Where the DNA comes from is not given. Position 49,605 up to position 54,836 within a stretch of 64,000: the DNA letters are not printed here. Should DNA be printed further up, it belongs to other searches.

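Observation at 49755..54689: Giant 1644-aa protein built from divergent repeat modules of about 150 aa, plus a Cys/His C-terminal domain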

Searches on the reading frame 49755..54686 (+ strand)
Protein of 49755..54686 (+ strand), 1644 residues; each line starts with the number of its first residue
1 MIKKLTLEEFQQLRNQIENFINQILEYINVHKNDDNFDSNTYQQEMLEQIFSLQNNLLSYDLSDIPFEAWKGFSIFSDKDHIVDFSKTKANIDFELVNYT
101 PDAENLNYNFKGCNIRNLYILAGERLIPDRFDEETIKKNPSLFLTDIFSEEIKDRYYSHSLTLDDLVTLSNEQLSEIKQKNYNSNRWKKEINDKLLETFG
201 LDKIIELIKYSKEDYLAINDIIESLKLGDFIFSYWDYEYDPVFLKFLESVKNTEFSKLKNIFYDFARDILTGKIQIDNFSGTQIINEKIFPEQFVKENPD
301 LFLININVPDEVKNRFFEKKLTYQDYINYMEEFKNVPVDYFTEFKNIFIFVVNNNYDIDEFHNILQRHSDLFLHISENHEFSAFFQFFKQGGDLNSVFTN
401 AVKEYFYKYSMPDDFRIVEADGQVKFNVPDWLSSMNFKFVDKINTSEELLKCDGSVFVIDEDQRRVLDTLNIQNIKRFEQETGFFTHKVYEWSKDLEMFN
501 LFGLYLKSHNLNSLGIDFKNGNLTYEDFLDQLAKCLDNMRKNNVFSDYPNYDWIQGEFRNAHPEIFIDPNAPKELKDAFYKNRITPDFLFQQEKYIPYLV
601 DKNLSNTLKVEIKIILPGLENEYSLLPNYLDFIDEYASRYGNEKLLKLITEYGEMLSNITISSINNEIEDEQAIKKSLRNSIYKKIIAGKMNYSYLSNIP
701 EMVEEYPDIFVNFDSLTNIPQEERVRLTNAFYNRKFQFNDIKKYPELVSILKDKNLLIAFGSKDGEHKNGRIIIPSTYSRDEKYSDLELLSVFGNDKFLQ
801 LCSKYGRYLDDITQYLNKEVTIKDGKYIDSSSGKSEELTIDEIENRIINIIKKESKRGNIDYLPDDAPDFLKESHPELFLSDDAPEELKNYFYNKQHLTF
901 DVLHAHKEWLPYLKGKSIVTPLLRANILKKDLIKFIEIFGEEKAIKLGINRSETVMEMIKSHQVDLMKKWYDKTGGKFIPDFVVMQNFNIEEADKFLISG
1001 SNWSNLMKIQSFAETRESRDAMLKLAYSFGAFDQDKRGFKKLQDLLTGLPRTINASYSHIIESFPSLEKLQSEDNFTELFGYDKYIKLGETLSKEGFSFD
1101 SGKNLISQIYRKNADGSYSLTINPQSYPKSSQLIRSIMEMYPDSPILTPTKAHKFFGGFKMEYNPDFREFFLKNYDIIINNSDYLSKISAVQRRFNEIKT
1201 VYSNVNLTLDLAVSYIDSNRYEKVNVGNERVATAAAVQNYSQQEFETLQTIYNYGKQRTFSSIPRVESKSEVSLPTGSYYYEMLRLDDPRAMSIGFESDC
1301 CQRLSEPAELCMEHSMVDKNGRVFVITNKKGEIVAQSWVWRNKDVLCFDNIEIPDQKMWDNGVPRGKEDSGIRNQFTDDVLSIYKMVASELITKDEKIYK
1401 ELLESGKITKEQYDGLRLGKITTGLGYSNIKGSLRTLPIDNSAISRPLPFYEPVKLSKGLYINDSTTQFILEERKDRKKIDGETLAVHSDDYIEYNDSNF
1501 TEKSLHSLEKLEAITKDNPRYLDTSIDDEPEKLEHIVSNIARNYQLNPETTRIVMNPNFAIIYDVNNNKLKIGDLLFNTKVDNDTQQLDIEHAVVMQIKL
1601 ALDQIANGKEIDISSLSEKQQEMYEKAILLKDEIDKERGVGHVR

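Call 5: search_protein_families(library=pfam, proteins=[window:49755-54686:+], max_evalue=1)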
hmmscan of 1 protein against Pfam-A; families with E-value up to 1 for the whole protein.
window:49755-54686:+ (1644 aa): 1 family
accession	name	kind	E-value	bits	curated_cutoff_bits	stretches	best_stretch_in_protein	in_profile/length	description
PF09851.14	SHOCT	-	0.15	12.3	27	1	1397-1414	4-21/28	Short C-terminal domain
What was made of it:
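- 49929..50114 (+): aa 59-120: conserved beta-rich stretch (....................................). It looks like a short pentapeptide-type solenoid, but no family match supports this. No Pfam hit (call 5).
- On Pentapeptide repeat (aa 59-120): No hit at E up to 1 (call 5).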

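Call 6: search_protein_families(library=ncbifam, proteins=[window:49755-54686:+], max_evalue=1)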
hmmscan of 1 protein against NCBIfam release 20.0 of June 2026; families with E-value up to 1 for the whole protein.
window:49755-54686:+ (1644 aa): 2 families
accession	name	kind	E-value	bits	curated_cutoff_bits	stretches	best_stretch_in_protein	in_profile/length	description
NF001492.0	PRK00346.2-2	equivalog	0.035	13.3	271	1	275-335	138-198/261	5'/3'-nucleotidase SurE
NF045717.1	DVU0259_DivK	exception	0.087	13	160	1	292-325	40-72/117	DVU0259 family response regulator domain-containing protein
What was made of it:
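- On GNAT acyl-CoA N-acyltransferase superfamily: Pfam and NCBIfam scans at E up to 1 (calls 5, 6).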

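Call 9: find_homologous_proteins(query=window:49755-54686:+)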
Query window:49755-54686:+ (1644 aa): 221 proteins with E <= 0.001 among 8000 candidates; the best 120 are listed.
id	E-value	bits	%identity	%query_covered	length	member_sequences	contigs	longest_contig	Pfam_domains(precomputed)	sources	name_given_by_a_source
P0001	0.0e+0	3699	100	100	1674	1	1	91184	-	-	-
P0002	0.0e+0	2305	62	100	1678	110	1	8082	-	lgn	-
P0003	0.0e+0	2259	63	100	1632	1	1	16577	-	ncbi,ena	-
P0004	0.0e+0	2234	60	100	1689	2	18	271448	-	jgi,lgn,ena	-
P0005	0.0e+0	2227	61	100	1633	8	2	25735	-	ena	-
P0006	0.0e+0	2223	63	100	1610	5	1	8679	-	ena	-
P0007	0.0e+0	2188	58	100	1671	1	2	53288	-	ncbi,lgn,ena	-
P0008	0.0e+0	2177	60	100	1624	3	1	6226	-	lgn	-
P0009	0.0e+0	2174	60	100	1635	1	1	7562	-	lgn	-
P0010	0.0e+0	2150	59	100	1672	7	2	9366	-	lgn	-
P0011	0.0e+0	2134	59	100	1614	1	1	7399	-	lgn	-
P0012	0.0e+0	2134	58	100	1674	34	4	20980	-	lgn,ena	-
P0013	0.0e+0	2100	59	100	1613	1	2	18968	-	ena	-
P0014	0.0e+0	2097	60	87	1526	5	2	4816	-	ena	-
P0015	0.0e+0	2086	59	67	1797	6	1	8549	-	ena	-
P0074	0.0e+0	1824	52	100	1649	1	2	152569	-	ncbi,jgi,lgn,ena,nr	ncbi:MAG: hypothetical protein E7158_01325 [Firmicutes bacterium]|nr:hypothetical protein [Bacillota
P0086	0.0e+0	1734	50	100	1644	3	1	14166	-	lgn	-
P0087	0.0e+0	1726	50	100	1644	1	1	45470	-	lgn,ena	-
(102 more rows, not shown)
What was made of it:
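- Among the 120 listed, identity is 40-63% and most span 1,400-1,800 aa; several are shorter and cover 57-87% of the query (call 9).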

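Call 15: search_solved_structures(query=A1, max_evalue=10, show_alignments=3)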
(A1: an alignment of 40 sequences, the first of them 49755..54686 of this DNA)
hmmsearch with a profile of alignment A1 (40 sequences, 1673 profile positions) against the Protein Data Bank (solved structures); distinct sequences matched with E-value up to 10: 1.
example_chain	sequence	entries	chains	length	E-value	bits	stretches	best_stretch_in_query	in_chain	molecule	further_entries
1gvn_A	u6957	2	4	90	0.087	13.2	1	151-228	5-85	EPSILON | Antidote of epsilon-zeta postsegregational killing system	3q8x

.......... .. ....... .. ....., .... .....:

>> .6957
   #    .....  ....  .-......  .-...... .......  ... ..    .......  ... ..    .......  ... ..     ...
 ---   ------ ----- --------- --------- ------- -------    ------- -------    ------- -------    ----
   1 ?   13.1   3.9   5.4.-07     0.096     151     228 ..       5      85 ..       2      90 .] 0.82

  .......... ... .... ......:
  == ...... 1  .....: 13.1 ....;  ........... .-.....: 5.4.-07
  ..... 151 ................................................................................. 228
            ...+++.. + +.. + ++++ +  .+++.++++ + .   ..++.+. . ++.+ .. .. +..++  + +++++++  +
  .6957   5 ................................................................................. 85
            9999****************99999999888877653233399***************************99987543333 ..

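Call 16: search_protein_families(library=phrogs, proteins=[window:49755-54686:+], max_evalue=1)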
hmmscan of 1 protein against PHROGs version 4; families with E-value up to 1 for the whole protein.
window:49755-54686:+ (1644 aa): 3 families
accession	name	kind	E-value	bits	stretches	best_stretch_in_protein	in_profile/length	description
phrog_26590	-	unknown function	0.013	16.3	1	643-670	4-31/54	-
phrog_15806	-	unknown function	0.076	14.1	1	632-659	19-46/53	-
phrog_13093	-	unknown function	0.35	11.9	1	256-269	6-19/50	-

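Call 17: search_protein_families(library=padloc, proteins=[window:49755-54686:+], max_evalue=1)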
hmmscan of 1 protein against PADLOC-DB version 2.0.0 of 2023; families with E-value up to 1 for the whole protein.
window:49755-54686:+ (1644 aa): 0 families
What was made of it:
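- On Known anti-phage defence systems (PADLOC): Call 17: no family.
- No PADLOC or PHROG hit (calls 16, 17).
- Tried and rejected: Pfam, NCBIfam, PHROGs and PADLOC on the whole protein gave nothing significant (calls 5, 6, 16, 17).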

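Call 26: find_encoding_contigs(protein=P0074, flank=8000, max_places=3)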
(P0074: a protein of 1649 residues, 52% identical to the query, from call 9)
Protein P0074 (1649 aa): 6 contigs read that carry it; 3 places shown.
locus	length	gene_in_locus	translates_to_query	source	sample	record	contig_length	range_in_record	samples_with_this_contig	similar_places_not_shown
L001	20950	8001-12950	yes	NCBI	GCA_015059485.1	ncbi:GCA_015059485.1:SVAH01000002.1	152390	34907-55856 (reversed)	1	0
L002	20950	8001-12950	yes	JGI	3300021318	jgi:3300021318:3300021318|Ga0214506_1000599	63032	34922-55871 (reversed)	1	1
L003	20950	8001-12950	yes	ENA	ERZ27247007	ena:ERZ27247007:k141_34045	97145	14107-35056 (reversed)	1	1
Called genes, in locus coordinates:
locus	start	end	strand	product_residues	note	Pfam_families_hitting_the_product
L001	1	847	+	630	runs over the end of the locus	PF02518:HATPase_c (weak), PF13589:HATPase_c_3, PF00183:HSP90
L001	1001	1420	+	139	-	PF00011:HSP20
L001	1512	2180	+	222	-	PF00625:Guanylate_kin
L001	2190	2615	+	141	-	PF01451:LMWPc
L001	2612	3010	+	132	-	PF04266:ASCH (weak)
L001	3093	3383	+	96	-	PF00085:Thioredoxin, PF13098:Thioredoxin_2 (faint)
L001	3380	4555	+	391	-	-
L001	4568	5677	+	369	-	PF00155:Aminotran_1_2, PF00266:Aminotran_5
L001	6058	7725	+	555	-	-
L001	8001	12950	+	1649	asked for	-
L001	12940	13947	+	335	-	-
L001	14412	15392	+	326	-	-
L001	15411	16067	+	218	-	-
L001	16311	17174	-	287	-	PF01076:Mob_Pre (weak), PF25994:HH_AprE (faint), PF06005:ZapB (faint)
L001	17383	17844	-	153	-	PF22381:Staph_reg_Sar_Rot, PF01047:MarR, PF12802:MarR_2, PF13463:HTH_27 (weak), PF13601:HTH_34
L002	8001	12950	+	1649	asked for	-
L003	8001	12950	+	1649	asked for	-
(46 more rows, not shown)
